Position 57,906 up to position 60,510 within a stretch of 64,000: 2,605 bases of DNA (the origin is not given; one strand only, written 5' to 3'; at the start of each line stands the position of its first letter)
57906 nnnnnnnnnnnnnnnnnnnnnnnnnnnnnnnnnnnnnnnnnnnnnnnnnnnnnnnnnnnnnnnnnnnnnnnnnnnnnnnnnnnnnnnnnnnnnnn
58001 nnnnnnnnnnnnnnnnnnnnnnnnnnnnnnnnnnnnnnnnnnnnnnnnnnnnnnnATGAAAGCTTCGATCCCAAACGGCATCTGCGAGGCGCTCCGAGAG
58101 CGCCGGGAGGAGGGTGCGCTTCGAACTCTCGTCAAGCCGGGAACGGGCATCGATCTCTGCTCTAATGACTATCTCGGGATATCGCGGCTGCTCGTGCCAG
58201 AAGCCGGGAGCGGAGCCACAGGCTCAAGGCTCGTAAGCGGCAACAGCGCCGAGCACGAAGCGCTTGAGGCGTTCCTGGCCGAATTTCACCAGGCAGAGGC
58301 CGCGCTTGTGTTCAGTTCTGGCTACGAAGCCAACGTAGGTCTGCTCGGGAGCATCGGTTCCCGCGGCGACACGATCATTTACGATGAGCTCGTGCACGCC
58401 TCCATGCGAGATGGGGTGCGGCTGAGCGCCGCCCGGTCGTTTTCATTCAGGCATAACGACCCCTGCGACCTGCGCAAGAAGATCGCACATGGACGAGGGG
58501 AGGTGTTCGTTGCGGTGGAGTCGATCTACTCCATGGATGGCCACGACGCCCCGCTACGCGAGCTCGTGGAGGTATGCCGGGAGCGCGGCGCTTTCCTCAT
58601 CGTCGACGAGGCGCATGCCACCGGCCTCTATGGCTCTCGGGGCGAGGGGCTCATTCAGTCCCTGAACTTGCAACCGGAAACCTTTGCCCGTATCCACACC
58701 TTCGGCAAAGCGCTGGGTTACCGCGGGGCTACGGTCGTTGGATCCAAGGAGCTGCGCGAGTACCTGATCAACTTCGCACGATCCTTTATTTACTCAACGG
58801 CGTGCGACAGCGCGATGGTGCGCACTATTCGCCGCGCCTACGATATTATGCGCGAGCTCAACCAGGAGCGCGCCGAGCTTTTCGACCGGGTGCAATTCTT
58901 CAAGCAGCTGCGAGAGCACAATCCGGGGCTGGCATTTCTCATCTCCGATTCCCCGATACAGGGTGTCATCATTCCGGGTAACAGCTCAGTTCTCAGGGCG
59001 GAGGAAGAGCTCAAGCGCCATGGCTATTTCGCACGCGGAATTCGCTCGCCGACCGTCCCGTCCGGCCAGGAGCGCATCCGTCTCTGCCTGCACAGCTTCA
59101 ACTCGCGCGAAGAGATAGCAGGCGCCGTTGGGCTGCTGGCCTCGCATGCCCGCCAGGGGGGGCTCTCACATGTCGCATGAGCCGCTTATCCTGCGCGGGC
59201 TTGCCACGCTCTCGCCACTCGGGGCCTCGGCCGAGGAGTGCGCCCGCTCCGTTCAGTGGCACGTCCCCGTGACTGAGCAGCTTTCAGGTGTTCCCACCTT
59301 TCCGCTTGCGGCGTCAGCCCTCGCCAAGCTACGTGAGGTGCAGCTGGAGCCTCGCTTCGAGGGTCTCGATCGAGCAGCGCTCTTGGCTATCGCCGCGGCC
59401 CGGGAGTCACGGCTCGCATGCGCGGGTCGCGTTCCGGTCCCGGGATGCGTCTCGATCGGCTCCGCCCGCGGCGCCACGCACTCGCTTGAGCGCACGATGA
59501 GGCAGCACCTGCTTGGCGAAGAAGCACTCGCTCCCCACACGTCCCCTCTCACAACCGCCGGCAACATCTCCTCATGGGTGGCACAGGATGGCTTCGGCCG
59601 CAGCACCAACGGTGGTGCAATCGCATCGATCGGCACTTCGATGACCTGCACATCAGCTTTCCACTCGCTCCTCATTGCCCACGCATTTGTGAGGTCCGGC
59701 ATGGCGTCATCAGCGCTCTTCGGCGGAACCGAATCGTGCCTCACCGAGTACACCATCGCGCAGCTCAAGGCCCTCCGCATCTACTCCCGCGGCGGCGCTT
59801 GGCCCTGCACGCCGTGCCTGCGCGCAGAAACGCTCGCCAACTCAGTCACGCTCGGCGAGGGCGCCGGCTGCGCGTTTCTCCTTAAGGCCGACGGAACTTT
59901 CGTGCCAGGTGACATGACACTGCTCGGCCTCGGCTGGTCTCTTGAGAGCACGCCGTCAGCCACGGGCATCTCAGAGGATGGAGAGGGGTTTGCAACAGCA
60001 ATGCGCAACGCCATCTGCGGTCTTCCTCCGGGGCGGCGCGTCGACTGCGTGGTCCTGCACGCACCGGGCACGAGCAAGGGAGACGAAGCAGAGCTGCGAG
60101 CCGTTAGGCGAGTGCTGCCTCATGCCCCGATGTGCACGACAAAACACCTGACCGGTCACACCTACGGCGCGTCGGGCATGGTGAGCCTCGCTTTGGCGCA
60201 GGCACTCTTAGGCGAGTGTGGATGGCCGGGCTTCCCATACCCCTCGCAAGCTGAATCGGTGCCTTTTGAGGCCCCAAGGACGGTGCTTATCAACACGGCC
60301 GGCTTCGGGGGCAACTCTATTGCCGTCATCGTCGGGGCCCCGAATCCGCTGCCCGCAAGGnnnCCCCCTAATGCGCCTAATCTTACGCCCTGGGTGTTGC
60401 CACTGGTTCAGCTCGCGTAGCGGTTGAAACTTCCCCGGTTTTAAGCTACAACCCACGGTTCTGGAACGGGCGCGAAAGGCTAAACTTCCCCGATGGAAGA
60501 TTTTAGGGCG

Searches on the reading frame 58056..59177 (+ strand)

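Call 3: search_protein_families(library=pfam, proteins=[window:58056-59177:+], max_evalue=1)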
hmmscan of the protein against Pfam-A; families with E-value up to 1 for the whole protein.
window:58056-59177:+ (374 aa): 8 families
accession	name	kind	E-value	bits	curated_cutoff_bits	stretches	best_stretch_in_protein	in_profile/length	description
PF00155.27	Aminotran_1_2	-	5.3e-44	151.3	19.7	1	32-354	4-357/361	Aminotransferase class I and II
PF01053.26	Cys_Met_Meta_PP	-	1.5e-06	27.5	27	1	66-192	53-181/381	Cys/Met metabolism PLP-dependent enzyme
PF01041.23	DegT_DnrJ_EryC1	-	0.0012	18.6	19.8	1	66-191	25-152/360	DegT/DnrJ/EryC1/StrS aminotransferase family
PF00464.25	SHMT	-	0.0065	15.6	27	1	136-193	158-212/399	Serine hydroxymethyltransferase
PF00266.25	Aminotran_5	-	0.014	14.8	21.5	1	115-189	108-180/371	Aminotransferase class-V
PF00202.27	Aminotran_3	-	0.02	14.1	30.5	1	166-234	212-277/403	Aminotransferase class-III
PF01212.27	Beta_elim_lyase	-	0.061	13.1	27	1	60-126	27-93/288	Beta-eliminating lyase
PF24349.1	DUF7509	-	0.081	12.9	27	1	244-283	151-190/206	Domain of unknown function (DUF7509)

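Call 4: search_protein_families(library=ncbifam, proteins=[window:58056-59177:+], max_evalue=1)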
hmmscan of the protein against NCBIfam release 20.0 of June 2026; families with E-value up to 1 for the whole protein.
window:58056-59177:+ (374 aa): 33 families (the best 25 are shown)
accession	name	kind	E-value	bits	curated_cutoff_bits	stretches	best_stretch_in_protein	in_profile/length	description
TIGR00858.1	bioF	equivalog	5.8e-99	331.3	426.45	1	30-355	22-358/365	8-amino-7-oxononanoate synthase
TIGR01825.1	gly_Cac_T_rel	subfamily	2.6e-70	237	535.4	1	30-365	34-379/385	BioF/Kbl family PLP-dependent acyltransferase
NF047599.1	SerpalmtaseBetaP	equivalog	6.9e-67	225.8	500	1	47-366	70-391/394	serine palmitoyltransferase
NF005394.0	PRK06939.1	equivalog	2.3e-65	220.8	460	1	30-365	43-391/397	glycine C-acetyltransferase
TIGR01821.1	5aminolev_synth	equivalog_domain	2.6e-58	197.8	338.55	1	35-355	51-384/402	5-aminolevulinate synthase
NF047600.1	SerpalmtaseCFB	equivalog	1e-57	195.6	640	1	48-365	71-389/395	serine palmitoyltransferase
TIGR01822.1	2am3keto_CoA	equivalog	3.2e-54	184.4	493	1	32-364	41-386/393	glycine C-acetyltransferase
NF005526.0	PRK07179.1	equivalog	1.4e-50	172.1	428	1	32-363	57-394/407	alpha-hydroxyketone-type quorum-sensing autoinducer synthase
NF004608.1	PRK05937.1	equivalog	1.7e-50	171.9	399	1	48-366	37-347/366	8-amino-7-oxononanoate synthase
NF047603.1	SerpalmtaseAlphaP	equivalog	1.9e-50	171.7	670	1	47-367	72-395/399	serine palmitoyltransferase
NF005697.0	PRK07505.1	subfamily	5.3e-29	101.1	342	1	67-362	95-396/405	hypothetical protein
NF005758.0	PRK07582.1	equivalog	0.00018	20.4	440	1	67-191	58-180/372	cystathionine gamma-lyase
NF000586.1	PRK00011.1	subfamily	0.00032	19.6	335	1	65-191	63-197/404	serine hydroxymethyltransferase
NF006347.0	PRK08574.1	equivalog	0.00037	19.3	477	1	69-191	57-180/385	cystathionine gamma-synthase family protein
NF004856.0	PRK06209.1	equivalog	0.00037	19.1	486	1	117-250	164-299/450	glutamate-1-semialdehyde 2,1-aminomutase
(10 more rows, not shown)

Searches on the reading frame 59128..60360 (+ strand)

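Call 3: search_protein_families(library=pfam, proteins=[window:59128-60360:+], max_evalue=1)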
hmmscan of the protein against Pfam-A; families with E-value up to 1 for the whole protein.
window:59128-60360:+ (411 aa): 3 families
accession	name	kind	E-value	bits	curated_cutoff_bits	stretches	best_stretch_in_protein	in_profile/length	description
PF02801.28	Ketoacyl-synt_C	-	1.1e-11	45.2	20.8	1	273-357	12-103/119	Beta-ketoacyl synthase, C-terminal domain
PF00109.32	ketoacyl-synt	-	2.3e-07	31.1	20.8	1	107-254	117-249/252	Beta-ketoacyl synthase, N-terminal domain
PF08545.16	ACP_syn_III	-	0.043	14.2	24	1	171-202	4-35/80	3-Oxoacyl-[acyl-carrier-protein (ACP)] synthase III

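Call 4: search_protein_families(library=ncbifam, proteins=[window:59128-60360:+], max_evalue=1)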
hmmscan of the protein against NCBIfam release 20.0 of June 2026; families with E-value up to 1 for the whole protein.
window:59128-60360:+ (411 aa): 14 families
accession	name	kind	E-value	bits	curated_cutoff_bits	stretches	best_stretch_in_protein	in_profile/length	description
NF006618.0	PRK09185.1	subfamily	1.2e-23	83.8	407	1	168-404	155-392/394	beta-ketoacyl-ACP synthase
TIGR03150.1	fabF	equivalog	2.3e-19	69.4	493.75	1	23-367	6-362/407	beta-ketoacyl-ACP synthase II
NF004970.0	PRK06333.1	subfamily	4.2e-17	62.1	525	1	107-353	111-359/424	beta-ketoacyl-ACP synthase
NF005589.0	PRK07314.1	subfamily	5.6e-16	58.3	387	1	86-364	77-362/413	beta-ketoacyl-ACP synthase II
NF004618.0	PRK05952.1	equivalog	1.3e-12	47.3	455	1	106-360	81-331/384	beta-ketoacyl-ACP synthase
NF006434.0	PRK08722.1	equivalog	3.4e-11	42.7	759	1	108-354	103-352/414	beta-ketoacyl-ACP synthase II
NF005916.1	PRK07910.1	equivalog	3.6e-10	39.3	560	1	108-356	110-359/418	KasA/KasB family beta-ketoacyl-ACP synthase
NF058662.1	cispenta_AmcF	equivalog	1.1e-08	34.5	325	1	167-360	122-316/369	cispentacin biosynthesis acyltransferase subunit AmcF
NF006587.0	PRK09116.1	equivalog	1.1e-08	34.3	470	1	168-358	158-349/408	beta-ketoacyl-ACP synthase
NF005490.0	PRK07103.1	equivalog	3.9e-08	32.8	445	1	243-354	240-353/414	polyketide beta-ketoacyl:acyl carrier protein synthase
NF006274.0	PRK08439.1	equivalog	1.7e-07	30.4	621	1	168-353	156-344/406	beta-ketoacyl-ACP synthase II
NF005935.0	PRK07967.1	equivalog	2.3e-07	30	630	1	281-351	269-339/406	beta-ketoacyl-ACP synthase I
NF004798.0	PRK06147.1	equivalog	5.6e-05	22.5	342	1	175-299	135-248/349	3-oxoacyl-(acyl carrier protein) synthase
TIGR01930.1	AcCoA-C-Actrans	subfamily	0.3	10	240.55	1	168-204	77-113/385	acetyl-CoA C-acyltransferase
